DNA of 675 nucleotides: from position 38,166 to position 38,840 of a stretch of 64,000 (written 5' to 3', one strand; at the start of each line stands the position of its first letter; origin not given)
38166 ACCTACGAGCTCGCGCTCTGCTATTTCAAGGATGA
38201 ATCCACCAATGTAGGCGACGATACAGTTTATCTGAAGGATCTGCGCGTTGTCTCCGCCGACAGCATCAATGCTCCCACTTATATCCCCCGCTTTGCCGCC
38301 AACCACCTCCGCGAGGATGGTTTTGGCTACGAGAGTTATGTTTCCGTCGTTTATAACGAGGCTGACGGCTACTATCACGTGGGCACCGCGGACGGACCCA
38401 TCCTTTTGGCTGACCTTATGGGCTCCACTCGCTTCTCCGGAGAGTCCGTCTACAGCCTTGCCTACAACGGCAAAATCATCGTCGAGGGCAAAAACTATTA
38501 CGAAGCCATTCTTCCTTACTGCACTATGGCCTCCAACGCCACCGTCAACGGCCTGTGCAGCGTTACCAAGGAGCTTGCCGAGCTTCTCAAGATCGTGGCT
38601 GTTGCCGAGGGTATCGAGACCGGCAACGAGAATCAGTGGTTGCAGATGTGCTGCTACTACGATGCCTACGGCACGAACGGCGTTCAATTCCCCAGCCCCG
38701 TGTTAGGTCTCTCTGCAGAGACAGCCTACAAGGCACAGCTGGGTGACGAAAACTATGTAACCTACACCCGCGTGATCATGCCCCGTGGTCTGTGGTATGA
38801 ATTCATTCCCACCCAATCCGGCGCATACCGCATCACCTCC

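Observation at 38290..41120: Unrecognised Cys-containing module of ~130-190 aa present three times in two adjacent lipoproteins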

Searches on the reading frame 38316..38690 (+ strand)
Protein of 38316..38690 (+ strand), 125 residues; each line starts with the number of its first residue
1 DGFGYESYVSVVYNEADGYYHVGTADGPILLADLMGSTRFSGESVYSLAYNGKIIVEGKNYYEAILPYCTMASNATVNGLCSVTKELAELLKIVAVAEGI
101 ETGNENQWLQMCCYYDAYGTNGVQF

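Call 16: search_solved_structures(query=A1, max_evalue=10, show_alignments=2)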
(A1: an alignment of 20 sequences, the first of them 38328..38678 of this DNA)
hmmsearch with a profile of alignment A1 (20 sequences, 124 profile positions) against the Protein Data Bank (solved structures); distinct sequences matched with E-value up to 10: 2.
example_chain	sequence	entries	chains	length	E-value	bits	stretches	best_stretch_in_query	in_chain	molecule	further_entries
8a8k_A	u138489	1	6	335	0.35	14.6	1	35-88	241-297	PAP phosphatase from Methanothermococcus thermolithotrophicus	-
6qpj_A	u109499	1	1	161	0.44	14.3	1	7-74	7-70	Circadian locomoter output cycles protein kaput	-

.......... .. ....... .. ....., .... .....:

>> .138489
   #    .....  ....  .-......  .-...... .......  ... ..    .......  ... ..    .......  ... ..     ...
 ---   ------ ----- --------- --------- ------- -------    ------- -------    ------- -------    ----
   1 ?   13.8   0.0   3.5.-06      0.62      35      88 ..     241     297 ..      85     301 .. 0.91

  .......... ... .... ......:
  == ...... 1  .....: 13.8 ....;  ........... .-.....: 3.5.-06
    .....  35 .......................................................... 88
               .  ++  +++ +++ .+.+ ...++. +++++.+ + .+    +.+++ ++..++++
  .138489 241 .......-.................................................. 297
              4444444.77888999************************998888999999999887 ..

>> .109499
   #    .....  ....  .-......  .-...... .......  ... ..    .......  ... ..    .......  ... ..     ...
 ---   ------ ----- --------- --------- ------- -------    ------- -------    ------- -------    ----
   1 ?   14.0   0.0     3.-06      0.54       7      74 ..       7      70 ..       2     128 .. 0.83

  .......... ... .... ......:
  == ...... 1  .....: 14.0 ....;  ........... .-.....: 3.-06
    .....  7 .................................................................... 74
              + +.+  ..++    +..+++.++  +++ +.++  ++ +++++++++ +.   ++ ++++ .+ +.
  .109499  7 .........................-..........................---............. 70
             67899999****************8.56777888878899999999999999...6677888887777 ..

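Call 17: search_protein_families(library=pfam, alignment_id=A1, max_evalue=10)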
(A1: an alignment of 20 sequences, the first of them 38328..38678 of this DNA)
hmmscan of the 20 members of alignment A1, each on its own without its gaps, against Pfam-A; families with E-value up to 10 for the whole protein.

A. member 1, window:38328-38678:+ (117 aa): 0 families

B. families by the number of members that match (of 20 scanned): 5 families
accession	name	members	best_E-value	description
PF14114.12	DUF4286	1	0.053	Domain of unknown function (DUF4286)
PF25181.1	Phage_Bbp19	1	0.067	Bbp19-like phage protein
PF23564.1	EF-hand_FSTL1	1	0.12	Follistatin-related protein 1, EF-hand domain pair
PF06531.16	DUF1108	1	0.13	Protein of unknown function (DUF1108)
PF14198.11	TnpV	1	0.14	Transposon-encoded protein TnpV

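Call 21: search_protein_representatives(alignment_id=A1)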
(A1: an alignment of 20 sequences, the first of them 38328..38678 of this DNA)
Query: 20 sequences, 124 profile positions. Proteins with E-value up to 0.001 (for the whole library): 1392; up to 1e-10: 701; up to 1e-30: 129. The best 150 are listed.
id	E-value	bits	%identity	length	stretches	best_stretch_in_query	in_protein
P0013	2.2e-66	238.1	-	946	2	3-124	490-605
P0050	5.1e-66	237.0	-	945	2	3-124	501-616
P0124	4.0e-64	230.8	-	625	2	3-124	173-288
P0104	2.7e-61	221.7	-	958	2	2-124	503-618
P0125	7.4e-60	217.0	-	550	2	2-120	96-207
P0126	3.6e-59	214.8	-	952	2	6-124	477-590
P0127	6.7e-59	214.0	-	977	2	3-122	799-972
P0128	7.8e-59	213.8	-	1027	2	3-124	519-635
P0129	7.2e-58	210.6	-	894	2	2-124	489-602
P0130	7.7e-58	210.5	-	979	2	2-124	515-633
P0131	5.2e-56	204.6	-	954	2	3-124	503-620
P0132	4.3e-55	201.7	-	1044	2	2-124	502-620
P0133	5.4e-55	201.3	-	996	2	4-124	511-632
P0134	7.6e-54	197.6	-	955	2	3-124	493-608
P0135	1.2e-53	197.0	-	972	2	2-124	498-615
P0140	2.1e-50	186.5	-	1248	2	5-124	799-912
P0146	7.2e-49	181.6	-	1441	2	2-124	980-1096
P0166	3.0e-43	163.4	-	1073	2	2-122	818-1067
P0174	1.2e-40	155.0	-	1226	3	9-123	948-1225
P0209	1.2e-34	135.6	-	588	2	8-116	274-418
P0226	6.7e-33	130.0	-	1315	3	5-123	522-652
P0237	6.7e-32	126.8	-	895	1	3-123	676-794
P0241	2.4e-31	125.0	-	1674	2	4-118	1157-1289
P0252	2.2e-30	121.9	-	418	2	2-123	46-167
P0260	5.2e-29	117.4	-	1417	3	8-124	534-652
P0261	5.9e-29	117.2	-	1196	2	25-124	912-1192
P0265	1.6e-28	115.8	-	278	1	5-123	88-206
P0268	3.1e-28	114.9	-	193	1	5-124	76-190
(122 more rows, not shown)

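Call 33: predict_structure(alignment_id=A2)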
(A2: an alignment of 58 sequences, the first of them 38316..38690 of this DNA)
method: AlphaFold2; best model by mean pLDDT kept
length: 125 residues; sequences in the alignment: 58
mean_pLDDT: 92.6   pTM: 0.85
mean pLDDT of the five models: 92.6, 92.2, 92.2, 91.8, 91.1
residues with pLDDT >= 90: 104; 70-90: 10; 50-70: 11; < 50: 0
segments of 3 or more residues with pLDDT < 50: none
pLDDT, mean of each block of 10 residues (from residue 1): 82 98 96 95 96 98 98 96 98 96 94 79 58
secondary structure, 60 per line:
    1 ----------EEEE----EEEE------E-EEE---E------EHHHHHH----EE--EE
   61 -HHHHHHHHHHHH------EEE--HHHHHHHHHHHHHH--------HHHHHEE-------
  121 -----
elements in order: E11-14 E19-22 E31-33 H45-50 H62-73 E80-82 H85-98 H107-111

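Call 37: fold_search(model_id=the predicted structure, library=pdb)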
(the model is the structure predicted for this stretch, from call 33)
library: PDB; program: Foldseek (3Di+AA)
matches with E <= 10: 18; with E <= 0.001: 0
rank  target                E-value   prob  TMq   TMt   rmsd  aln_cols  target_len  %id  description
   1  9h68_B                3.0e+00  0.03  0.20  0.08   8.4        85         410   13  Crystal Structure of the spore gernation lytic transglycosylase SleC from Clostridioides difficile in its zymogenic fo (released 2025-02-12)
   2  2d0a                  3.2e+00  0.04  0.18  0.09  10.2        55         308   20  Crystal structure of Bst-RNase HIII (released 2006-07-18)
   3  6lb9_A                3.2e+00  0.01  0.18  0.09  11.1       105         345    7  Magnesium ion-bound SspB crystal structure (released 2020-03-25)
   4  8jac                  4.7e+00  0.01  0.14  0.06  13.2       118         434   16  Crystal structure of Mycobacterium tuberculosis LpqY in complex with trehalose analogue YB-16 (released 2023-09-27)
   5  1pul_MODEL_1_A        5.1e+00  0.02  0.18  0.21  11.9        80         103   15  Solution structure for the 21KDa caenorhabditis elegans protein CE32E8.3. NORTHEAST STRUCTURAL GENOMICS CONSOR (released 2005-06-21)
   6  9h68_A                5.8e+00  0.02  0.18  0.07  10.2        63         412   14  Crystal Structure of the spore gernation lytic transglycosylase SleC from Clostridioides difficile in its zymogenic fo (released 2025-02-12)
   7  5fxn                  6.6e+00  0.01  0.17  0.10  10.6        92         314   11  Structure of thermolysin solved by SAD from data collected by Direct Data Collection (DDC) using the ESRF RoboDiff gonio (released 2016-03-16)
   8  1npc                  7.5e+00  0.01  0.16  0.08   9.9        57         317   12  THE STRUCTURE OF NEUTRAL PROTEASE FROM BACILLUS CEREUS AT 0.2-NM RESOLUTION (released 1993-10-31)
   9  6wpn_B                7.5e+00  0.01  0.17  0.07  12.0        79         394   14  Crystal structure of a putative oligosaccharide periplasmic-binding protein from Synechococcus sp. MITs9220 (released 2021-05-12)
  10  6fwv_A                7.5e+00  0.01  0.17  0.07  15.5       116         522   16  The Bacillus anthracis TIE protein (released 2018-08-08)
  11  5x1h_E                7.5e+00  0.01  0.16  0.12  15.5       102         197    9  Structure of Legionella pneumophila DotN (released 2017-06-14)
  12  5urd_B                7.5e+00  0.01  0.16  0.06   9.3        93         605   10  wild type rat CYPOR bound with NADP+ - oxidized form (released 2018-02-14)
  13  6ewh                  8.0e+00  0.04  0.16  0.11   3.5        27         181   22  Oreochromis niloticus CEP120 second C2 domain (C2B) G307S mutant (released 2018-05-02)
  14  9h68_D                8.0e+00  0.01  0.20  0.08   8.4        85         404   13  Crystal Structure of the spore gernation lytic transglycosylase SleC from Clostridioides difficile in its zymogenic fo (released 2025-02-12)
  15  3wkt_B                9.1e+00  0.01  0.17  0.06  10.1        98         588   12  Complex structure of an open form of NADPH-cytochrome P450 reductase and heme oxygenase-1 (released 2014-01-29)
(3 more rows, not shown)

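Call 56: search_protein_families(library=pfam, proteins=[P0140, P0146, P0241, P0237, P0226, P0260, P0252, P0265, P0209], max_evalue=0.0001)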
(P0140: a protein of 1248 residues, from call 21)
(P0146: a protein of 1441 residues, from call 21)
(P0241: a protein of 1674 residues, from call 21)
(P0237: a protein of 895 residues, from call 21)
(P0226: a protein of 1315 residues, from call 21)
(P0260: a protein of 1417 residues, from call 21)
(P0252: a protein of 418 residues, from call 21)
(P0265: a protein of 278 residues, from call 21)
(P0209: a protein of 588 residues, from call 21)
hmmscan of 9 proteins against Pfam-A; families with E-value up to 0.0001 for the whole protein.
P0140 (1248 aa): 2 families
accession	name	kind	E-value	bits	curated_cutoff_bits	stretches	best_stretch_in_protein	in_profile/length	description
PF00578.27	AhpC-TSA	-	5e-13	49.5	26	1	463-586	2-121/124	AhpC/TSA family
PF08534.16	Redoxin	-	2.9e-08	34.1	26.6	1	463-550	3-90/148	Redoxin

P0146 (1441 aa): 4 families
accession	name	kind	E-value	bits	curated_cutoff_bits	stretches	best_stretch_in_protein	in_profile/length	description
PF00578.27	AhpC-TSA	-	1.4e-13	51.3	26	1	644-762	2-123/124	AhpC/TSA family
PF08534.16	Redoxin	-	8.3e-12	45.6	26.6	1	643-771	2-139/148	Redoxin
PF13098.12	Thioredoxin_2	-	2.6e-06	28.2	27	1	669-772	3-99/104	Thioredoxin-like domain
PF13905.12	Thioredoxin_8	-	1.1e-05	26.1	27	1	672-758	2-92/94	Thioredoxin-like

P0241 (1674 aa): 4 families
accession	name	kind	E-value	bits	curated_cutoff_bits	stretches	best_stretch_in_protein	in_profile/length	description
PF02369.22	Big_1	-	4.8e-16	59.1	34.9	1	522-576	18-68/93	Bacterial Ig-like domain (group 1)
PF13620.12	CarboxypepD_reg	-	5.4e-11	43.1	32.3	0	527-600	4-71/82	Carboxypeptidase regulatory-like domain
PF08534.16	Redoxin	-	7.1e-06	26.3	26.6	1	146-263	6-136/148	Redoxin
PF09134.16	Invasin_D3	-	9.9e-05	23.2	33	0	620-665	25-68/98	Invasin, domain 3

P0237 (895 aa): 2 families
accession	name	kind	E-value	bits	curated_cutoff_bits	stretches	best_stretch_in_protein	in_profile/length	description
PF00578.27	AhpC-TSA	-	6e-13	49.3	26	1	340-457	2-121/124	AhpC/TSA family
PF08534.16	Redoxin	-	1.2e-09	38.6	26.6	1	340-459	3-130/148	Redoxin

P0226 (1315 aa): 2 families
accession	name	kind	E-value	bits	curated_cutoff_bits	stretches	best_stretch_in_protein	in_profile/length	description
PF00578.27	AhpC-TSA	-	5e-11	43.1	26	1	164-288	2-122/124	AhpC/TSA family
PF08534.16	Redoxin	-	8.3e-08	32.6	26.6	1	163-293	2-134/148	Redoxin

P0260 (1417 aa): 2 families
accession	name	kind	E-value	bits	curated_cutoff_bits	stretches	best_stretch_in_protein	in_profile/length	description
PF00578.27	AhpC-TSA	-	1.3e-12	48.2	26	1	184-308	2-122/124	AhpC/TSA family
PF13905.12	Thioredoxin_8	-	4.1e-07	30.7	27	1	210-305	2-92/94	Thioredoxin-like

P0252 (418 aa): 0 families

P0265 (278 aa): 0 families

P0209 (588 aa): 0 families

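Call 61: fold_search(model_id=the predicted structure, library=viral)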
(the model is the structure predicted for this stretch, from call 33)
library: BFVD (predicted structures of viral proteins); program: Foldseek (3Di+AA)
matches with E <= 10: 41; with E <= 0.001: 0
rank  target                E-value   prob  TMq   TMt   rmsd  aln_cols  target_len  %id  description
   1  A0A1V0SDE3            8.8e-01  0.07  0.24  0.23  13.3       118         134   16  Uncharacterized protein [Indivirus ILV1]
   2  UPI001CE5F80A         1.0e+00  0.02  0.16  0.12  15.3       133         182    9  (no name look-up for this kind of identifier)
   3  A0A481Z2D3            2.5e+00  0.03  0.19  0.09  10.0        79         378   19  Uncharacterized protein [Pithovirus LCPAC001]
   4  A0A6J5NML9            2.6e+00  0.03  0.21  0.19  10.8        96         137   20  Uncharacterized protein [uncultured Caudovirales phage]
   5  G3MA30                2.6e+00  0.02  0.20  0.13  13.5       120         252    9  Gp289 [Bacillus phage G]
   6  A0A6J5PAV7            3.7e+00  0.01  0.14  0.05  17.1       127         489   13  PepSY domain-containing protein [uncultured Caudovirales phage]
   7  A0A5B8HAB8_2          3.9e+00  0.01  0.18  0.04  15.0       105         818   17  Nudix hydrolase domain-containing protein [Rhizoctonia solani dsRNA virus 10]
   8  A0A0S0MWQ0            4.2e+00  0.01  0.16  0.08  15.7        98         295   11  Uncharacterized protein [Pseudomonas phage PaMx74]
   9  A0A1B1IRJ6            4.4e+00  0.05  0.29  0.29   5.4        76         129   18  (no name in the UniProt tables at hand)
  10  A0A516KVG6            4.4e+00  0.03  0.27  0.07   7.9        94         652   16  (no name in the UniProt tables at hand)
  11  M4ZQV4                4.4e+00  0.01  0.17  0.18  16.0       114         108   10  Uncharacterized protein [Bacillus phage PM1]
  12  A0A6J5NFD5            4.7e+00  0.01  0.21  0.19  17.5       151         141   10  Uncharacterized protein [uncultured Caudovirales phage]
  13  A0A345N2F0            4.7e+00  0.01  0.19  0.17  10.9       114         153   11  (no name in the UniProt tables at hand)
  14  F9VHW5                5.1e+00  0.04  0.25  0.15   7.4        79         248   15  (no name in the UniProt tables at hand)
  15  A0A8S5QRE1            5.4e+00  0.05  0.24  0.19   6.4        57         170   10  Nucelotide kinase [Siphoviridae sp. ct2773]
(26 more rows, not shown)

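Call 65: list_cluster_members(proteins=[P0241, P0146, P0252, P0265, P0268, P0209, P0237, P0261, P0174, P0166])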
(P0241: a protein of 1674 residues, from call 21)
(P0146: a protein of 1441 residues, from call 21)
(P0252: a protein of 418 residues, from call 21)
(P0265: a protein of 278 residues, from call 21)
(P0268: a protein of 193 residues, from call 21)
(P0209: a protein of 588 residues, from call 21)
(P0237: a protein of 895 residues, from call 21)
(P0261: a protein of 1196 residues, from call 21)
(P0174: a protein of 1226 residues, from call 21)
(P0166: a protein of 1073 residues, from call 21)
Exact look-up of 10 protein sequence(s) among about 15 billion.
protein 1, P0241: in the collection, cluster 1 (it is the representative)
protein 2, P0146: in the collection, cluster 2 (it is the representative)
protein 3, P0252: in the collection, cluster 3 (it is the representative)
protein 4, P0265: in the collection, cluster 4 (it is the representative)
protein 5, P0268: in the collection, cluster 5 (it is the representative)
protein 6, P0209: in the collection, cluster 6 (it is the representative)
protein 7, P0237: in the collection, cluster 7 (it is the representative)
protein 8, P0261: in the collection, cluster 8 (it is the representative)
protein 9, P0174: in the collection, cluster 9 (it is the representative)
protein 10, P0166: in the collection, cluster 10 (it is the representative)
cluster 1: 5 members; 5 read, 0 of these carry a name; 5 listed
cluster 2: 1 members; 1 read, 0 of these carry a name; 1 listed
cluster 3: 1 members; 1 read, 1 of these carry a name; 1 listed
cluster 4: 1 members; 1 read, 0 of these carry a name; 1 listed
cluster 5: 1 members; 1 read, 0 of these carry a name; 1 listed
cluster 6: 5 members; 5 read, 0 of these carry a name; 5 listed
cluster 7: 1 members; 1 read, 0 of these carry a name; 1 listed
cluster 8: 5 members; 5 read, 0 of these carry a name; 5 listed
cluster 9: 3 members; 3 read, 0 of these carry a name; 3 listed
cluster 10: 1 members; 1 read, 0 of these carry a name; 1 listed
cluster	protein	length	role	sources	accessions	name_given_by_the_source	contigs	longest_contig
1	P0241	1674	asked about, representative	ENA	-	-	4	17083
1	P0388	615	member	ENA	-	-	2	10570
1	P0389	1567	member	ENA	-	-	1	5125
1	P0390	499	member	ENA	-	-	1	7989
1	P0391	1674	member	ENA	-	-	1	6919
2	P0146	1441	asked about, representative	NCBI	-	-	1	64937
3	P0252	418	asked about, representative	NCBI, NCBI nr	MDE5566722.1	MAG: hypothetical protein K2I77_07020, partial [Anaeroplasmataceae bacterium] | hypothetical protein [Anaeroplasmataceae bacterium]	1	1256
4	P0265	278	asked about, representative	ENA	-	-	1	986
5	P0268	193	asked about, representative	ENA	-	-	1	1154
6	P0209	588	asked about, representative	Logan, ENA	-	-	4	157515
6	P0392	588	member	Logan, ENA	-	-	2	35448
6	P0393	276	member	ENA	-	-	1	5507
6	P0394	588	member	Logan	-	-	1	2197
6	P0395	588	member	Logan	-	-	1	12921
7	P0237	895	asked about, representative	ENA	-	-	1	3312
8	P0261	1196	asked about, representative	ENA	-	-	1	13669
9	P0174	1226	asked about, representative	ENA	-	-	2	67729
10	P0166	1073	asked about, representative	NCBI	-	-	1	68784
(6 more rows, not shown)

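Call 66: find_encoding_contigs(protein=P0209, flank=10000, max_places=1)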
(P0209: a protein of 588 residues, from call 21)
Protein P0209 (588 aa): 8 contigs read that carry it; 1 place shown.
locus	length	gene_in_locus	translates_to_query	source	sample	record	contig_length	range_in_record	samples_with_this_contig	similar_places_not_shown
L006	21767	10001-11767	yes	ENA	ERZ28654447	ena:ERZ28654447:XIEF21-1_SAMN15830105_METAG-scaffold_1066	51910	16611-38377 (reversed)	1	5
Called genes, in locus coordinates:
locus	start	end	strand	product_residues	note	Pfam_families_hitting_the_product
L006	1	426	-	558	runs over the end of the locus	PF13416:SBP_bac_8 (weak), PF01547:SBP_bac_1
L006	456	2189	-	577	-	PF13320:GH123_cat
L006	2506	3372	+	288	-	PF02311:AraC_binding (weak), PF07883:Cupin_2, PF00165:HTH_AraC (weak), PF12833:HTH_18, PF00165:HTH_AraC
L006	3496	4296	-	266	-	PF00106:adh_short, PF08659:KR, PF13561:adh_short_C2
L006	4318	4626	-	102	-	PF00085:Thioredoxin, PF14595:Thioredoxin_9, PF00578:AhpC-TSA (faint), PF13728:TraF (weak), PF13098:Thioredoxin_2, PF13905:Thioredoxin_8 (faint)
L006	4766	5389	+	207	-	PF12654:DUF3786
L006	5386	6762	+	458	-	PF01554:MatE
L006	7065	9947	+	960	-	PF00578:AhpC-TSA, PF08534:Redoxin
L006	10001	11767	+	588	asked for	-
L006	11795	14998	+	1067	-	PF02369:Big_1 (faint), PF13620:CarboxypepD_reg (faint), PF16371:MetallophosN (faint), PF17210:SdrD_B (faint), PF17789:MG4 (faint), PF00578:AhpC-TSA, PF08534:Redoxin, PF13905:Thioredoxin_8 (weak), +2 more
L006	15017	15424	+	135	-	-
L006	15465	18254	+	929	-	-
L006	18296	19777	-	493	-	PF12838:Fer4_7 (faint), PF12801:Fer4_5, PF00037:Fer4 (weak), PF00578:AhpC-TSA, PF08534:Redoxin, PF00085:Thioredoxin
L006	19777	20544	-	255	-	-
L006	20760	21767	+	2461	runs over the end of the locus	-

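Call 72: find_encoding_contigs(protein=P0146, flank=10000, max_places=1)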
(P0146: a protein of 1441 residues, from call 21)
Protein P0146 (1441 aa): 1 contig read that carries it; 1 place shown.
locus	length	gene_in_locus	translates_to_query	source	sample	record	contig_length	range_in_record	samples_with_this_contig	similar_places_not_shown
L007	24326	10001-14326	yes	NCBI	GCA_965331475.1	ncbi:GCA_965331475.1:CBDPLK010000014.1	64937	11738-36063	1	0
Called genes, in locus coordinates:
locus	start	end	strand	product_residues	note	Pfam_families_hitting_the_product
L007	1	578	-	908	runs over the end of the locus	PF00496:SBP_bac_5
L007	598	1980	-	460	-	PF20585:Pectate_lyase_5 (weak)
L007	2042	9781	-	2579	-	PF00082:Peptidase_S8, PF02225:PA, PF06280:fn3_5, PF02368:Big_2 (weak), PF13306:LRR_5, PF13855:LRR_8 (faint), PF13306:LRR_5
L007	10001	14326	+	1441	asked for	PF00578:AhpC-TSA, PF08534:Redoxin, PF13098:Thioredoxin_2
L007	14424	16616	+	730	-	-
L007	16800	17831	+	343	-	PF02369:Big_1 (weak)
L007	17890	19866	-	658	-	PF12801:Fer4_5, PF00037:Fer4 (weak), PF00578:AhpC-TSA, PF08534:Redoxin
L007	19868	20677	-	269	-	-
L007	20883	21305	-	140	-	PF01842:ACT (faint), PF13291:ACT_4 (faint), PF19571:ACT_8, PF22629:ACT_AHAS_ss (faint)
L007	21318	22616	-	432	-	PF00501:AMP-binding, PF14535:AMP-binding_C_2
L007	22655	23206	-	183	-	PF01558:POR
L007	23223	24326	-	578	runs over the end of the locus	PF01855:POR_N, PF02775:TPP_enzyme_C, PF13237:Fer4_10 (weak), PF00037:Fer4, PF12797:Fer4_2 (weak), PF12837:Fer4_6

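Call 73: find_encoding_contigs(protein=P0166, flank=10000, max_places=1)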
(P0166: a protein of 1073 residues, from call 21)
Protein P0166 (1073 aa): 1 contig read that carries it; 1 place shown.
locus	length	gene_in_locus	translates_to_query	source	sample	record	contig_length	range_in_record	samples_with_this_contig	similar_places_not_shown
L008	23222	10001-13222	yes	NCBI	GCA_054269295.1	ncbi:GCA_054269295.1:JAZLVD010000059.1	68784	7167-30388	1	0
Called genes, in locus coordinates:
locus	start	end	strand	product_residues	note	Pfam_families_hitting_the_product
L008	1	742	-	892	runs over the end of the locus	PF00496:SBP_bac_5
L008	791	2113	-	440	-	-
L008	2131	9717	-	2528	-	PF00082:Peptidase_S8, PF02225:PA, PF02368:Big_2 (faint), PF06280:fn3_5, PF13306:LRR_5, PF13855:LRR_8 (faint), PF13306:LRR_5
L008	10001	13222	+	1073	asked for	PF00578:AhpC-TSA, PF08534:Redoxin, PF13098:Thioredoxin_2 (weak), PF13905:Thioredoxin_8 (weak)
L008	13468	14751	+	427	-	-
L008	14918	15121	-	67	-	PF20076:DUF6472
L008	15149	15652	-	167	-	-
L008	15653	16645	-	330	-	PF04471:Mrr_cat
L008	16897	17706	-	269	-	PF13580:SIS_2, PF22198:GKRP_SIS_2 (weak), PF22645:GKRP_SIS_N, PF01380:SIS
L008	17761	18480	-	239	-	PF02585:PIG-L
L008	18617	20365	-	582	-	PF00664:ABC_membrane, PF00005:ABC_tran, PF02463:SMC_N (faint)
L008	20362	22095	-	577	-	PF00664:ABC_membrane, PF00005:ABC_tran, PF02463:SMC_N (faint)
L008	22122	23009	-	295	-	PF01263:Aldose_epim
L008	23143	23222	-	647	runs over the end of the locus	PF07973:tRNA_SAD, PF00587:tRNA-synt_2b, PF03129:HGTP_anticodon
